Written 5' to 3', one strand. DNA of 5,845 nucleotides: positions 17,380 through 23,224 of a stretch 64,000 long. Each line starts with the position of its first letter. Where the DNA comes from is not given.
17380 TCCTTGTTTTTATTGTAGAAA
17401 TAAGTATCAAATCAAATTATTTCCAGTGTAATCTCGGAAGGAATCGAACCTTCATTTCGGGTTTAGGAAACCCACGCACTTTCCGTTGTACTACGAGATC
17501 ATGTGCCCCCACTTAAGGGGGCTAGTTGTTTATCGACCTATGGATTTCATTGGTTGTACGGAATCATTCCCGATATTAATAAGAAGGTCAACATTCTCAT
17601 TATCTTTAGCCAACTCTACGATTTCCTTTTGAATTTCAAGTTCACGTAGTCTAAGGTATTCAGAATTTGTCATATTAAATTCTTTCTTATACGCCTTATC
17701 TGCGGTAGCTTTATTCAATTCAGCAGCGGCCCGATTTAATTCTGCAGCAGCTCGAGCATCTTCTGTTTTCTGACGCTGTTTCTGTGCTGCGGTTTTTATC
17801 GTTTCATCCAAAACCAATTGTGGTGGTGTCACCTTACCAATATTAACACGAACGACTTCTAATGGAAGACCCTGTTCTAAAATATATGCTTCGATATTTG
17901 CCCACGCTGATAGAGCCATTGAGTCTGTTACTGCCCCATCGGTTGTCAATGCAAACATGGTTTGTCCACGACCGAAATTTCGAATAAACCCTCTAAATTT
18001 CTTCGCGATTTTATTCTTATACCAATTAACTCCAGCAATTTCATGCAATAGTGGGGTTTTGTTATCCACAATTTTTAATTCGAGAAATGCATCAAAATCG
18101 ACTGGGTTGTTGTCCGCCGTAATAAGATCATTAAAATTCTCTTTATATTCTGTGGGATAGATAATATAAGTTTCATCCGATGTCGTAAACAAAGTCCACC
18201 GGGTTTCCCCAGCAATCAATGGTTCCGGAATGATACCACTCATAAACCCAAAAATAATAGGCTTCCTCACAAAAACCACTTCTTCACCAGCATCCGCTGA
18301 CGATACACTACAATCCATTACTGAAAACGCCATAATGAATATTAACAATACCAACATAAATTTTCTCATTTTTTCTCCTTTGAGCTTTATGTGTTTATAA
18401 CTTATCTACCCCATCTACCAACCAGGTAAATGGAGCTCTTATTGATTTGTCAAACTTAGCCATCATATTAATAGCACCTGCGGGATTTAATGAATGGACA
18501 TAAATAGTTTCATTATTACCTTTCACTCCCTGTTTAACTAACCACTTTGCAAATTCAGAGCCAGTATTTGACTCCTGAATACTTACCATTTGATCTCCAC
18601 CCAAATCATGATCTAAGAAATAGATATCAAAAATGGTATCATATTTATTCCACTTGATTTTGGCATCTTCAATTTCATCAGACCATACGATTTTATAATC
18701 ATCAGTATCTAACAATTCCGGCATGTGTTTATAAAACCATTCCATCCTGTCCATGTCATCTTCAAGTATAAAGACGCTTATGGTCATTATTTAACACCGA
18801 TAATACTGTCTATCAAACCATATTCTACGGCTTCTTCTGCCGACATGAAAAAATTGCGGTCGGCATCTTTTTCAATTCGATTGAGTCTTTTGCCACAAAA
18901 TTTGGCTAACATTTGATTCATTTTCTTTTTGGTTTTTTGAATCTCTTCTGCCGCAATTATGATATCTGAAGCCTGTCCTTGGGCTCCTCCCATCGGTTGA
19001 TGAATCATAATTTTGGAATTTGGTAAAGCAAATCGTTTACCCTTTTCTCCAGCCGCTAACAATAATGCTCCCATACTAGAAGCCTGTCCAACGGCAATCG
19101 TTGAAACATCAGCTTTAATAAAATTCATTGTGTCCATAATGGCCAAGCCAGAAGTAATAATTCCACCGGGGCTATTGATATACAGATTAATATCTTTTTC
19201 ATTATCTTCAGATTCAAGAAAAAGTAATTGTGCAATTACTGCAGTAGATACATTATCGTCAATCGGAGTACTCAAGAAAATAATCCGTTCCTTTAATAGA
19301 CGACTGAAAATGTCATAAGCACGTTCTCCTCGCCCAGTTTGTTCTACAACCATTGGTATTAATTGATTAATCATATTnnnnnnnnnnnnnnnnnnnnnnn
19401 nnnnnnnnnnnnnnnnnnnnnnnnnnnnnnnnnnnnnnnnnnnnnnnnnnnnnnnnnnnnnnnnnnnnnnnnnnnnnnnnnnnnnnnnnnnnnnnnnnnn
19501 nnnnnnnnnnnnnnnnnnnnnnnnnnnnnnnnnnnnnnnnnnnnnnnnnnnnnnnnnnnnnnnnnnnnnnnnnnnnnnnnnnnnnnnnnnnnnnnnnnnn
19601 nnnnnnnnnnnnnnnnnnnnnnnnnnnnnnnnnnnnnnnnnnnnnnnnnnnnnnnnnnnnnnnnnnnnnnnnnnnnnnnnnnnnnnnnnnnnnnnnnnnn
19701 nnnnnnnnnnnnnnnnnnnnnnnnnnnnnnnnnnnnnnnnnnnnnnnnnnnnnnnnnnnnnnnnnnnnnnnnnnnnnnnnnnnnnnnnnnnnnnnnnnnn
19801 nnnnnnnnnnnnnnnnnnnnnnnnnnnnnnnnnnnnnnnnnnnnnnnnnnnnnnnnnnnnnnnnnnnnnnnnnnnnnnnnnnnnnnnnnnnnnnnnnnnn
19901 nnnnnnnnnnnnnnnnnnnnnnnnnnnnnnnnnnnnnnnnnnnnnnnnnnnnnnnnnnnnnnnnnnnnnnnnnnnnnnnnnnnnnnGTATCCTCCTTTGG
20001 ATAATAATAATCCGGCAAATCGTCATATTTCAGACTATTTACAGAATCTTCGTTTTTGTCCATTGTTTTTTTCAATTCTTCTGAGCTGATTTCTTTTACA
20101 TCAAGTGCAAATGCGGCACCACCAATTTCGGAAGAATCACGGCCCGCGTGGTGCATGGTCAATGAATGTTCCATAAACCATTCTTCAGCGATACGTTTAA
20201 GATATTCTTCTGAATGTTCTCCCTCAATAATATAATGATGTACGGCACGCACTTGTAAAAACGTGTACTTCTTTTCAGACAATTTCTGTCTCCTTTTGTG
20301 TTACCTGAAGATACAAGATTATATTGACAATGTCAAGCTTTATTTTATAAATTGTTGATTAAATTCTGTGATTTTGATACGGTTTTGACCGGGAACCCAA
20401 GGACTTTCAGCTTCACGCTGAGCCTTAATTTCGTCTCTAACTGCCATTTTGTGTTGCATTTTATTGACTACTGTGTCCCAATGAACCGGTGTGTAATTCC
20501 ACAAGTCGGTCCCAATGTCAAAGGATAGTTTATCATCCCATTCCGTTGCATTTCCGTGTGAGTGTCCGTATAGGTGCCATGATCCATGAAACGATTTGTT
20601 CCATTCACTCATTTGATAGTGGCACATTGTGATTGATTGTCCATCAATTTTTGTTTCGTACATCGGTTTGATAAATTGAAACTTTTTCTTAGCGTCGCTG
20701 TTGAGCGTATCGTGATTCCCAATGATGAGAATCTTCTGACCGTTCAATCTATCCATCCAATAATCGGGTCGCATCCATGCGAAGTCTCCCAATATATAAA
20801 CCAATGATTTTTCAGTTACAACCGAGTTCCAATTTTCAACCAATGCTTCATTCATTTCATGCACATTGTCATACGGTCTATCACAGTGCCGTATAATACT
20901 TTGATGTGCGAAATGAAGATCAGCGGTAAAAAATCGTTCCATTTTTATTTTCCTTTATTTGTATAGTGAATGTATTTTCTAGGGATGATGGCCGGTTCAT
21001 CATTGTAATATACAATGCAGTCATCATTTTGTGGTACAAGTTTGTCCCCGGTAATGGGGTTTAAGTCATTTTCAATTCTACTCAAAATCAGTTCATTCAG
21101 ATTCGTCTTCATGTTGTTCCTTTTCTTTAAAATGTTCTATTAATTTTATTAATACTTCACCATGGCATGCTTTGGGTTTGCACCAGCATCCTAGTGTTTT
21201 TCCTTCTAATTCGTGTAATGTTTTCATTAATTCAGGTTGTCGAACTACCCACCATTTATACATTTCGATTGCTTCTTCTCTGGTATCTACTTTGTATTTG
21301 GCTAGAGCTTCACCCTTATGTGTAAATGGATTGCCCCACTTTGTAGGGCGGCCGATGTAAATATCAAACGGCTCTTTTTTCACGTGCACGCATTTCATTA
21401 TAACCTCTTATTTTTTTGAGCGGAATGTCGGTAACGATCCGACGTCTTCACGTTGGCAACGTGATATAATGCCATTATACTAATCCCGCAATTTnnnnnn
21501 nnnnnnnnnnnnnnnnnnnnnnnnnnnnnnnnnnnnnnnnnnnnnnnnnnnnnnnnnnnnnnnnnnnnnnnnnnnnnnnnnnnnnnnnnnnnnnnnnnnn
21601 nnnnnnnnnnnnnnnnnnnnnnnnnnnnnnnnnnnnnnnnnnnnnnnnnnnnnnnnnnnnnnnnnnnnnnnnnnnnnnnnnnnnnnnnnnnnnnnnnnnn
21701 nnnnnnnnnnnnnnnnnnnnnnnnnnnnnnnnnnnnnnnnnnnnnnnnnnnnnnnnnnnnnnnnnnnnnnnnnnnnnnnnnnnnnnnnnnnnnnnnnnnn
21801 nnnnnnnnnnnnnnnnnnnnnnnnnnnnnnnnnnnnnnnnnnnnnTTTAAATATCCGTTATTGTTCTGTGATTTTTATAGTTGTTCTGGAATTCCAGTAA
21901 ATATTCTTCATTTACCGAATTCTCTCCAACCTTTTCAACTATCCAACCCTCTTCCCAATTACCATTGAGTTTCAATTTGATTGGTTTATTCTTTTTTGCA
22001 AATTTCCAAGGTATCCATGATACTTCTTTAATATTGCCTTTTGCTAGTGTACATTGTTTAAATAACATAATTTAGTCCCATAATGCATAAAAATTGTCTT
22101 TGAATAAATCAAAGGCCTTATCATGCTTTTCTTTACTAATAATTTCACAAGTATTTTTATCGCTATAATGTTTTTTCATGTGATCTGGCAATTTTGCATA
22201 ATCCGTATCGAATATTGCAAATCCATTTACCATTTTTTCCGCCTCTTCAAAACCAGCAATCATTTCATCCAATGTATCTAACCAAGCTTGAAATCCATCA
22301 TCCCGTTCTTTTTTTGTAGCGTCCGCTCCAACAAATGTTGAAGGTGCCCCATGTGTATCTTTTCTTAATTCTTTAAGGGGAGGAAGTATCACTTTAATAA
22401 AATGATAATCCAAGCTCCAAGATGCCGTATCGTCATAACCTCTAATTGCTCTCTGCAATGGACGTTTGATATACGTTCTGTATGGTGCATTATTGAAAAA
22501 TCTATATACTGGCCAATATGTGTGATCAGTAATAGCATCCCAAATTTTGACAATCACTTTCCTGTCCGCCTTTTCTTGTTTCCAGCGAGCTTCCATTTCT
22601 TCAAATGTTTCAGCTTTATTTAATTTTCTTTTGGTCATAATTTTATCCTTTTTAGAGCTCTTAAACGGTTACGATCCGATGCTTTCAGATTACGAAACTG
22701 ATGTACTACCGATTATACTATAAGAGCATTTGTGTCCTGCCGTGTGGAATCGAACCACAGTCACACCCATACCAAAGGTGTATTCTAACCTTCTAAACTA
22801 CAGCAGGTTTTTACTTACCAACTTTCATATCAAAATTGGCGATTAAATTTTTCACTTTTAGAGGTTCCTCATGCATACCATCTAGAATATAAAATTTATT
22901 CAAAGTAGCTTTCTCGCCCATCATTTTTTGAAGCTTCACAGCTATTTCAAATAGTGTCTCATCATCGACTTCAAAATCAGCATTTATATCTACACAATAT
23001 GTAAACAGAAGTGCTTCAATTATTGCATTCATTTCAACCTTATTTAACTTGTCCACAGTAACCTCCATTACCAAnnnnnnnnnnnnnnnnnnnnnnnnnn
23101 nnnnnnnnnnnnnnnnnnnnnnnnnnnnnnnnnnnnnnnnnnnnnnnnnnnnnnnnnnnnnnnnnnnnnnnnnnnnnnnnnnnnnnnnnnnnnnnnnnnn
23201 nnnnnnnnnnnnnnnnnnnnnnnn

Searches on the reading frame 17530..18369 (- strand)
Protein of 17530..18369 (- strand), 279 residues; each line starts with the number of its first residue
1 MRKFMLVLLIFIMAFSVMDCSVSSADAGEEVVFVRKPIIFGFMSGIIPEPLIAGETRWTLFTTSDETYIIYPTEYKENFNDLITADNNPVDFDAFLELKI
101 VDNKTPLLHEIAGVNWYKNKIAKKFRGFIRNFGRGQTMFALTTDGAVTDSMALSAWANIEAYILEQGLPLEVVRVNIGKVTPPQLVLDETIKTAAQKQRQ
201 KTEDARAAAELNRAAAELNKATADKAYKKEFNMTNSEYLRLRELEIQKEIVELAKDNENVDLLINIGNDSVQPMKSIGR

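Call 13: search_protein_families(library=pfam, proteins=[window:17530-18369:-], max_evalue=0.01)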
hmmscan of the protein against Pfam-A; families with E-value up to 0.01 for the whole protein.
window:17530-18369:- (279 aa): 1 family
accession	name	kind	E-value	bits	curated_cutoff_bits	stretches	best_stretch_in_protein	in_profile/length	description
PF01145.31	Band_7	-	9.7e-09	36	23.6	1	57-214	28-172/176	SPFH domain / Band 7 family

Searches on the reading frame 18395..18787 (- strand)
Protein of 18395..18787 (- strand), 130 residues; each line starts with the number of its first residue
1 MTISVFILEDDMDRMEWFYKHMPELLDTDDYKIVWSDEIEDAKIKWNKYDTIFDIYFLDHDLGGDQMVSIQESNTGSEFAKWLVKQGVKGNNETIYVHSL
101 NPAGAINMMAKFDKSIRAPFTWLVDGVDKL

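Call 13: search_protein_families(library=pfam, proteins=[window:18395-18787:-], max_evalue=0.01)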
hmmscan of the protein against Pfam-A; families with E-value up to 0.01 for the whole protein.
window:18395-18787:- (130 aa): 1 family
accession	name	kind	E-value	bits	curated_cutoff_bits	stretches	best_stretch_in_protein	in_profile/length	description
PF20274.4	cREC_REC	-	6.8e-13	49.6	27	1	31-112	13-86/88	Cyclic-phosphate processing Receiver domain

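Call 39: search_protein_families(library=ncbifam, proteins=[window:18395-18787:-], max_evalue=0.01)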
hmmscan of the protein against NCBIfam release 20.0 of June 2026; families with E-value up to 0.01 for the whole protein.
window:18395-18787:- (130 aa): 0 families

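Call 50: search_protein_families(library=phrogs, proteins=[window:18395-18787:-], max_evalue=0.01)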
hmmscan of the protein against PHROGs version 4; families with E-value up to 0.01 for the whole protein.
window:18395-18787:- (130 aa): 1 family
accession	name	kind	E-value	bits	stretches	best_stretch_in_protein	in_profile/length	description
phrog_1479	-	unknown function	1.3e-14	55.5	1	28-115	16-103/124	-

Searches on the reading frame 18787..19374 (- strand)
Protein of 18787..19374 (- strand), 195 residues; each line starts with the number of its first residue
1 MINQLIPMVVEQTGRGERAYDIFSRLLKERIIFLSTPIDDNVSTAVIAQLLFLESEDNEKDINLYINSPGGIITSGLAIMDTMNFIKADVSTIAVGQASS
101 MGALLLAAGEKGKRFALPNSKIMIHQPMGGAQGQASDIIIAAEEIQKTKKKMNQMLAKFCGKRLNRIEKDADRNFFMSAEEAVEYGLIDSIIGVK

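Call 13: search_protein_families(library=pfam, proteins=[window:18787-19374:-], max_evalue=0.01)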
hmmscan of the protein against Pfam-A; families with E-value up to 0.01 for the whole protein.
window:18787-19374:- (195 aa): 1 family
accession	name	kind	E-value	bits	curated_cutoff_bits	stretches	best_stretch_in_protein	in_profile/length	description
PF00574.28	CLP_protease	-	2e-82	275.9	20.2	1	15-193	2-180/182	Clp protease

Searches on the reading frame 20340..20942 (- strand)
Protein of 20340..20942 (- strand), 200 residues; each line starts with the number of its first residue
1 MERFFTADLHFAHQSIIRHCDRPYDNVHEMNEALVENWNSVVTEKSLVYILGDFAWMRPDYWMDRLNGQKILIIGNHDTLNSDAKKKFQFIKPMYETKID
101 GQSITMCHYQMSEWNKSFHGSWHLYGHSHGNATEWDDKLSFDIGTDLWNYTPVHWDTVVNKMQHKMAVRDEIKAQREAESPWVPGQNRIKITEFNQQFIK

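Call 4: search_protein_families(library=pfam, proteins=[window:20340-20942:-], max_evalue=0.01)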
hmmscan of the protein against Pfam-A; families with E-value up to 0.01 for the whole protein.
window:20340-20942:- (200 aa): 2 families
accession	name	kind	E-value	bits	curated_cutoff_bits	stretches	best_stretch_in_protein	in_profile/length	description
PF12850.12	Metallophos_2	-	1.3e-05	25.7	27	1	28-139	10-127/154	Calcineurin-like phosphoesterase superfamily domain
PF00149.33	Metallophos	-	0.0024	18.8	21.5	0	5-95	5-87/191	Calcineurin-like phosphoesterase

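Call 7: search_protein_families(library=phrogs, proteins=[window:20340-20942:-], max_evalue=0.001)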
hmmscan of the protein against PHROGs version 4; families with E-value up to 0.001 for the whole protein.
window:20340-20942:- (200 aa): 1 family
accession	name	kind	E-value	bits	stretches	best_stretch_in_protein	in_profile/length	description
phrog_547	-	other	5.4e-48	164.2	1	1-177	29-215/245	phosphoesterase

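Call 39: search_protein_families(library=ncbifam, proteins=[window:20340-20942:-], max_evalue=0.01)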
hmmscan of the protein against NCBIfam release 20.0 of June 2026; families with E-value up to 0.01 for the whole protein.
window:20340-20942:- (200 aa): 1 family
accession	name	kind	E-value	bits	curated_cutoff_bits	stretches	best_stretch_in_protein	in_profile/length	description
TIGR04123.1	P_estr_lig_assc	hypoth_equivalog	0.0074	15.7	150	0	61-130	91-152/207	ligase-associated DNA damage response endonuclease PdeM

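Call 80: search_solved_structures(query=window:20340-20942:-, max_evalue=1, show_alignments=1)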
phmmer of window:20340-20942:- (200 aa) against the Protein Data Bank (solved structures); distinct sequences matched with E-value up to 1: 3.
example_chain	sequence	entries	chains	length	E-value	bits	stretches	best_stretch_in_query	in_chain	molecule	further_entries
1xm7_A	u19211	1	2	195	1.6e-07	34.4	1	4-111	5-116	hypothetical protein aq_1665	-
4wh5_A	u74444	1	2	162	0.18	14.6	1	39-72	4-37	Lincosamide resistance protein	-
4fo1_A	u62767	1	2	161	0.19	14.6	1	39-72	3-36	Lincosamide resistance protein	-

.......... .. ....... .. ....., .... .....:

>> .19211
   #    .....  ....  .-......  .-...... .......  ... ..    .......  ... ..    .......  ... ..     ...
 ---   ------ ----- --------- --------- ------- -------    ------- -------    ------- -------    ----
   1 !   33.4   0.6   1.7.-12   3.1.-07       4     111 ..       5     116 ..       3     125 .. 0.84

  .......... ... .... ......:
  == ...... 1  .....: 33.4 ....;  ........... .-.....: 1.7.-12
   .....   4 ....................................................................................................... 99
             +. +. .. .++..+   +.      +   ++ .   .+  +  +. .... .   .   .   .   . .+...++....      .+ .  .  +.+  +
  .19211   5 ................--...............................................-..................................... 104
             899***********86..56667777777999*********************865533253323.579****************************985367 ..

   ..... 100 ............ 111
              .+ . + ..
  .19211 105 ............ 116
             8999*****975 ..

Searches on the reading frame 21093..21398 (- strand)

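Call 94: search_protein_families(library=pfam, proteins=[window:21093-21398:-], max_evalue=0.01)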
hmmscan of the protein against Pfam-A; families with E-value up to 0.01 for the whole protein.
window:21093-21398:- (101 aa): 1 family
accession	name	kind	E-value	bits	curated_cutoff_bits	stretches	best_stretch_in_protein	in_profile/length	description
PF14216.11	DUF4326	-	5.5e-25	88.3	25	1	4-84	4-81/82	Domain of unknown function (DUF4326)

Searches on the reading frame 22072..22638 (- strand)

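Call 15: search_protein_families(library=pfam, proteins=[window:22072-22638:-], max_evalue=0.01)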
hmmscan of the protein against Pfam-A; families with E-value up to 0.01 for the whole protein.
window:22072-22638:- (188 aa): 0 families

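Call 37: search_protein_families(library=pfam, proteins=[window:22072-22638:-], max_evalue=0.05)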
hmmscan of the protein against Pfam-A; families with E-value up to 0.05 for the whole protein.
window:22072-22638:- (188 aa): 1 family
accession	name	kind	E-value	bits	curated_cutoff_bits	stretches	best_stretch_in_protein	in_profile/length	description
PF16829.10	ATR13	-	0.041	14.7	25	0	146-174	55-84/101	Avirulence protein ATR13, RxLR effector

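Call 50: search_protein_families(library=phrogs, proteins=[window:22072-22638:-], max_evalue=0.01)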
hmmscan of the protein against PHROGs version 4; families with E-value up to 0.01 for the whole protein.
window:22072-22638:- (188 aa): 1 family
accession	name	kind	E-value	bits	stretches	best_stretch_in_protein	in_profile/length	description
phrog_11543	-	unknown function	1.2e-05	26.8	1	69-176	23-161/173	-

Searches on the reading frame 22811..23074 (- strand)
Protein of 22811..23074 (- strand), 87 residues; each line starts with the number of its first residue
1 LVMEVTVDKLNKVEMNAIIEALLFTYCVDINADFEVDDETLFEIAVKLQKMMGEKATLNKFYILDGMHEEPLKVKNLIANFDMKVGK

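Call 50: search_protein_families(library=phrogs, proteins=[window:22811-23074:-], max_evalue=0.01)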
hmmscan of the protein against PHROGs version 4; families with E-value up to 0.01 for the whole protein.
window:22811-23074:- (87 aa): 0 families
